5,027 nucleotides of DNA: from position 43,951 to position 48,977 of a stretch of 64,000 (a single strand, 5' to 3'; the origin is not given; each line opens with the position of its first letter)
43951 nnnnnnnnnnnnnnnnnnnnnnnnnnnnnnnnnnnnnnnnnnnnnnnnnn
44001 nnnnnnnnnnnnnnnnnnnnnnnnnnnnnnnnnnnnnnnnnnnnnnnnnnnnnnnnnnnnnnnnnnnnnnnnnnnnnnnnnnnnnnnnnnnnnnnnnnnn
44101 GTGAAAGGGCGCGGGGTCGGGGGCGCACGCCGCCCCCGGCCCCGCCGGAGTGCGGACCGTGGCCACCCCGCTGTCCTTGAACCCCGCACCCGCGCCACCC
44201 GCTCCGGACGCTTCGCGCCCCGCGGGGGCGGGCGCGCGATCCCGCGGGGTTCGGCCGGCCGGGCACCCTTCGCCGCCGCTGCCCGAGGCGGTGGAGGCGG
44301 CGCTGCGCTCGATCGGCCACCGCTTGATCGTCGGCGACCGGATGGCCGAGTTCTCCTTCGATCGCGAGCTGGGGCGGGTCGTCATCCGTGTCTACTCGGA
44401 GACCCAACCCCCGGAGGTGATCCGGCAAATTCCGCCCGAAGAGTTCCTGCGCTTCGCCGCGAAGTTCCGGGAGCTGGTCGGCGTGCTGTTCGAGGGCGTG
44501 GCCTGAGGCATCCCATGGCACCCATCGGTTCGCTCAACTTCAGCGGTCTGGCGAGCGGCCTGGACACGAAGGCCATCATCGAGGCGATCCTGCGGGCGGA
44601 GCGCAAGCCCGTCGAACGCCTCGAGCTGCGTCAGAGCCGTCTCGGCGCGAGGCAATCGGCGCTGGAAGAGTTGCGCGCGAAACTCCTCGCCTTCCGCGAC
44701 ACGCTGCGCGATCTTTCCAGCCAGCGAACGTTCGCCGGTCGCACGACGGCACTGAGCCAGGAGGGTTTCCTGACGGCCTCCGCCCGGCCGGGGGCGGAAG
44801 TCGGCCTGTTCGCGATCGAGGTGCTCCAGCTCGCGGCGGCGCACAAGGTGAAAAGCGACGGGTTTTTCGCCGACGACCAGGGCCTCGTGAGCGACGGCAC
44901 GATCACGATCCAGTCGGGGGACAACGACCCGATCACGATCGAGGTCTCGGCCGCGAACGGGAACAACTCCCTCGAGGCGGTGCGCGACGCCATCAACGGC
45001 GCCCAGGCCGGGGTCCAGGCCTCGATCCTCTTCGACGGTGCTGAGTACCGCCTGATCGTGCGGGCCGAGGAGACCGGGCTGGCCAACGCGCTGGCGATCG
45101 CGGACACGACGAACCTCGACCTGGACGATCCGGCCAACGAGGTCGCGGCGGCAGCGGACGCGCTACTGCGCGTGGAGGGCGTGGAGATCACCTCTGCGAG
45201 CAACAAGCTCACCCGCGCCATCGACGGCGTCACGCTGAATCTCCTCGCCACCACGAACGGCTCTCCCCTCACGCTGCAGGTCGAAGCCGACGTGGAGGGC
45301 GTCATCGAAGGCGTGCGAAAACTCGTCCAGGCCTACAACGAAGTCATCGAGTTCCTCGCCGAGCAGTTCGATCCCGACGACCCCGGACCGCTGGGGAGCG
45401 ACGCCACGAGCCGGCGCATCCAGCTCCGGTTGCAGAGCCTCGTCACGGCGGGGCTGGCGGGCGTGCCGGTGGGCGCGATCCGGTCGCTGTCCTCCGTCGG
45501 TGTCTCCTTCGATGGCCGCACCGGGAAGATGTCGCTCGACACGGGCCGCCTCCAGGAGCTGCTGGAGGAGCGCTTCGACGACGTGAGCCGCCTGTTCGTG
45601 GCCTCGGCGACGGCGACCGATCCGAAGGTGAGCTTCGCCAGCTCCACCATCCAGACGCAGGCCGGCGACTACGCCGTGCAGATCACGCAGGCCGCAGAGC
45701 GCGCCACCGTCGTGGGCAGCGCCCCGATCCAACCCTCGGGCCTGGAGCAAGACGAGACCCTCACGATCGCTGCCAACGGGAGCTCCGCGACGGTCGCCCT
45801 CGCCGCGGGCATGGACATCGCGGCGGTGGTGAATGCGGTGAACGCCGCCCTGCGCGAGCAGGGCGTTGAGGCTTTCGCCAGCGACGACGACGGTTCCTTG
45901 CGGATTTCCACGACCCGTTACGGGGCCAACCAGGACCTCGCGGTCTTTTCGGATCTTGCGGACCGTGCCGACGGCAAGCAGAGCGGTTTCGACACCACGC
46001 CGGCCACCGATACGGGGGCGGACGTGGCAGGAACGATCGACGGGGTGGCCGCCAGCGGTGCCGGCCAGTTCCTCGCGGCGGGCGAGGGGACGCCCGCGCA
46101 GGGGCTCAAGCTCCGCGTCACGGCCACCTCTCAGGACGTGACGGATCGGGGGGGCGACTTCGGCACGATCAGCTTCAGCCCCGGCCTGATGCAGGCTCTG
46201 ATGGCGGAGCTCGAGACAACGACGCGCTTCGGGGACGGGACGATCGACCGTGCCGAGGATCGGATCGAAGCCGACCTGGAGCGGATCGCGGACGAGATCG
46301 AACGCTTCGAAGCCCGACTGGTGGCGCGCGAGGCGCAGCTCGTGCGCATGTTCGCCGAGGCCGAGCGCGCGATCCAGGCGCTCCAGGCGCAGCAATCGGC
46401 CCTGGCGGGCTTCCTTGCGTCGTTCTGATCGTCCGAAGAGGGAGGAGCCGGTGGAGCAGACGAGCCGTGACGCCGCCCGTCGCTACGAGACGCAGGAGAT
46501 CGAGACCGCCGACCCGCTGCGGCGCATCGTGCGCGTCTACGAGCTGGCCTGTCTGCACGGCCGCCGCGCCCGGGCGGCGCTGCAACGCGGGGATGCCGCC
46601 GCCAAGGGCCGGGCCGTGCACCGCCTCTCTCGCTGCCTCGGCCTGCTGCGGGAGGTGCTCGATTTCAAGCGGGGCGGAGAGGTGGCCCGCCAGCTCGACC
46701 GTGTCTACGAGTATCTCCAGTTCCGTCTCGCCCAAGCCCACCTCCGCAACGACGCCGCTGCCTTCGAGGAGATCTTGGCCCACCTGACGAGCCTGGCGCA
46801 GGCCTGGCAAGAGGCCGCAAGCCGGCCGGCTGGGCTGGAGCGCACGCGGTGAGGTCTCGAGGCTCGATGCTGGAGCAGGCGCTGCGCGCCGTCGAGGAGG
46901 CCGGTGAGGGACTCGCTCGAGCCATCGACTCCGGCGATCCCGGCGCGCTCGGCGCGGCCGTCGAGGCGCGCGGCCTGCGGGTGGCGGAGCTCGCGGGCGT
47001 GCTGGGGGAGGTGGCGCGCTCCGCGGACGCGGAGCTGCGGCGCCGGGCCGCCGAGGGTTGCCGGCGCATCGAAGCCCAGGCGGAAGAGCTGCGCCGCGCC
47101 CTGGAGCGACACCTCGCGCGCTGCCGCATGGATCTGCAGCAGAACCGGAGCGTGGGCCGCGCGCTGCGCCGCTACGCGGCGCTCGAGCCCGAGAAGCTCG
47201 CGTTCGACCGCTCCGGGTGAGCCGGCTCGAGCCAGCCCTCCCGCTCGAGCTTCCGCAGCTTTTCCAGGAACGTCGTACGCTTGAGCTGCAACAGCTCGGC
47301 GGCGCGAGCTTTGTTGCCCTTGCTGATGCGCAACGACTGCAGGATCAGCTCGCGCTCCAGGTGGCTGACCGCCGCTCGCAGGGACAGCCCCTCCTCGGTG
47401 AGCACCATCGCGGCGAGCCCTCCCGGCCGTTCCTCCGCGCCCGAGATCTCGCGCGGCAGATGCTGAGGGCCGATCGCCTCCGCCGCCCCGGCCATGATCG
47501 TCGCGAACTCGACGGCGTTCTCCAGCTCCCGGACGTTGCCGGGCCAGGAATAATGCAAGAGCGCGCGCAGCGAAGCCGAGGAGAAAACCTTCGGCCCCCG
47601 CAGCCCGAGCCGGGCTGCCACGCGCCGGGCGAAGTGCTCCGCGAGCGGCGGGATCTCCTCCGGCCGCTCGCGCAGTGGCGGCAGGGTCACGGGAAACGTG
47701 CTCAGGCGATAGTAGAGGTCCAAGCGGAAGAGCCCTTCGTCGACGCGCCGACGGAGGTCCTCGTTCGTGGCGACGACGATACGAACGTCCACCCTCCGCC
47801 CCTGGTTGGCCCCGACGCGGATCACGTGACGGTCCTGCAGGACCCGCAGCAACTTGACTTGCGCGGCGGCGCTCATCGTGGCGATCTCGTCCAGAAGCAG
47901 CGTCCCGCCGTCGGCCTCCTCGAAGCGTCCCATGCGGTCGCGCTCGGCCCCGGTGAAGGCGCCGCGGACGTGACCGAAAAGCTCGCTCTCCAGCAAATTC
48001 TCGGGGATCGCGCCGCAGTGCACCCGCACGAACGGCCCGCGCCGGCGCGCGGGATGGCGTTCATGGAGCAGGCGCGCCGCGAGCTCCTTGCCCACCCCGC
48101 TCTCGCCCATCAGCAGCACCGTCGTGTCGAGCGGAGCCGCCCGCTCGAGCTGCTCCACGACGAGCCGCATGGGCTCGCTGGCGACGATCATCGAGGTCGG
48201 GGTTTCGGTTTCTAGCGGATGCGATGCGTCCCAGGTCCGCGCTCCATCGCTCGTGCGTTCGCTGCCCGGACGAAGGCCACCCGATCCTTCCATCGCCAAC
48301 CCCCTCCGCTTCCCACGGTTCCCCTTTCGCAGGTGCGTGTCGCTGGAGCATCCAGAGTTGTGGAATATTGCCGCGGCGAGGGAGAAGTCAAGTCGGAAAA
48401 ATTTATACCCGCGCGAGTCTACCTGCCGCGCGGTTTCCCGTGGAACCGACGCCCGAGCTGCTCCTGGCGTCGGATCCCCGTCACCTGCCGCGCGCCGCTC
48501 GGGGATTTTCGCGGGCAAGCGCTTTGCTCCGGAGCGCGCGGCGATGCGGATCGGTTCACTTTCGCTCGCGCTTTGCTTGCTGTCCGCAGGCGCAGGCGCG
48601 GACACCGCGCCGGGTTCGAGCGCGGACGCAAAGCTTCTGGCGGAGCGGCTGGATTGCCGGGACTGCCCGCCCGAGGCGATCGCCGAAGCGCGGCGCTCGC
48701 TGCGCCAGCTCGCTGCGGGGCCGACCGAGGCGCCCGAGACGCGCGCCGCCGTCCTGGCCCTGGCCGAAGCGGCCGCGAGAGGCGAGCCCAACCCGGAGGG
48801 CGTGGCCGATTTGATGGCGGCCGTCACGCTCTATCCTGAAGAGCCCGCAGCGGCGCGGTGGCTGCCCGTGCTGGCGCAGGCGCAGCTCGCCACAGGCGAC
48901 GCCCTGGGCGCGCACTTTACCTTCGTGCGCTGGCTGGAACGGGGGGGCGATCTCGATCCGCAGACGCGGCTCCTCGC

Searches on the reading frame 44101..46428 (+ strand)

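Call 67: search_protein_families(library=pfam, proteins=[window:44101-46428:+], max_evalue=0.001)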
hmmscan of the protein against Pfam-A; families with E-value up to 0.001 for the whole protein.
window:44101-46428:+ (775 aa): 3 families
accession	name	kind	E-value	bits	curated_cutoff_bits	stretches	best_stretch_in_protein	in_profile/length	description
PF07195.17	FliD_C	-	2.8e-38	132.1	25.4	2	351-532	1-184/236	Flagellar hook-associated protein 2 C-terminus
PF02465.23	FliD_N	-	2e-24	86.4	24.8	1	152-248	1-97/97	Flagellar hook-associated protein 2 N-terminus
PF07196.18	Flagellin_IN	-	1.2e-12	48.2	22.7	2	553-605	1-54/55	Flagellin hook IN motif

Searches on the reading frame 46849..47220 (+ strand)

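Call 67: search_protein_families(library=pfam, proteins=[window:46849-47220:+], max_evalue=0.001)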
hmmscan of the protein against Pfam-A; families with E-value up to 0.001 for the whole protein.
window:46849-47220:+ (123 aa): 1 family
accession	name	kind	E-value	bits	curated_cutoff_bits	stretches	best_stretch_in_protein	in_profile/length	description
PF05400.18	FliT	-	0.00029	22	29.5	1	23-107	2-83/85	Flagellar protein FliT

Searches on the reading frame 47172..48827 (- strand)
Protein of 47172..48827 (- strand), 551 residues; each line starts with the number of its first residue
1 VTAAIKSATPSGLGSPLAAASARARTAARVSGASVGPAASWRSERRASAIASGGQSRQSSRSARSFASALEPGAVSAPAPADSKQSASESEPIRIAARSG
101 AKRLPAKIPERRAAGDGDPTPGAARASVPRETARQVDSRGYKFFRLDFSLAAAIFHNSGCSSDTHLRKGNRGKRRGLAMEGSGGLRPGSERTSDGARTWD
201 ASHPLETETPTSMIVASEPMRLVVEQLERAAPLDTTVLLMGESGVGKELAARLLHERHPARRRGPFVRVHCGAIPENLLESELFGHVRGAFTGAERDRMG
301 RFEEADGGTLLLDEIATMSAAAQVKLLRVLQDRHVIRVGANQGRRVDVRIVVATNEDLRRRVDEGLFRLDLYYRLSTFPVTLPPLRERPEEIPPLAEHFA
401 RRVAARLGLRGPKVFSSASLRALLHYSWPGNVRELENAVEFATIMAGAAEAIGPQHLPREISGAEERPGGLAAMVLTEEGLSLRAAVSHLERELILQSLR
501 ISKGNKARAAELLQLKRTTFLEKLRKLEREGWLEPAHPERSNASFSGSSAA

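Call 67: search_protein_families(library=pfam, proteins=[window:47172-48827:-], max_evalue=0.001)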
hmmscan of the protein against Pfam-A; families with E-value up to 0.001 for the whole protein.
window:47172-48827:- (551 aa): 5 families
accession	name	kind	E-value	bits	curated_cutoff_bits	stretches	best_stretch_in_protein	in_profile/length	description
PF00158.32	Sigma54_activat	-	3.1e-64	216.1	20.2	1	214-380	2-167/168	Sigma-54 interaction domain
PF25601.1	AAA_lid_14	-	3.6e-22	78.4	27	1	386-467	1-80/87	AAA+ ATPase lid domain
PF14532.12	Sigma54_activ_2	-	1.1e-19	71.5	25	1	217-385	4-138/138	Sigma-54 interaction domain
PF02954.25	HTH_8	-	8.7e-08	32.2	22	1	490-527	5-42/42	Bacterial regulatory protein, Fis family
PF07728.20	AAA_5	-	1.6e-06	28.6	22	1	237-356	2-123/139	AAA domain (dynein-related subfamily)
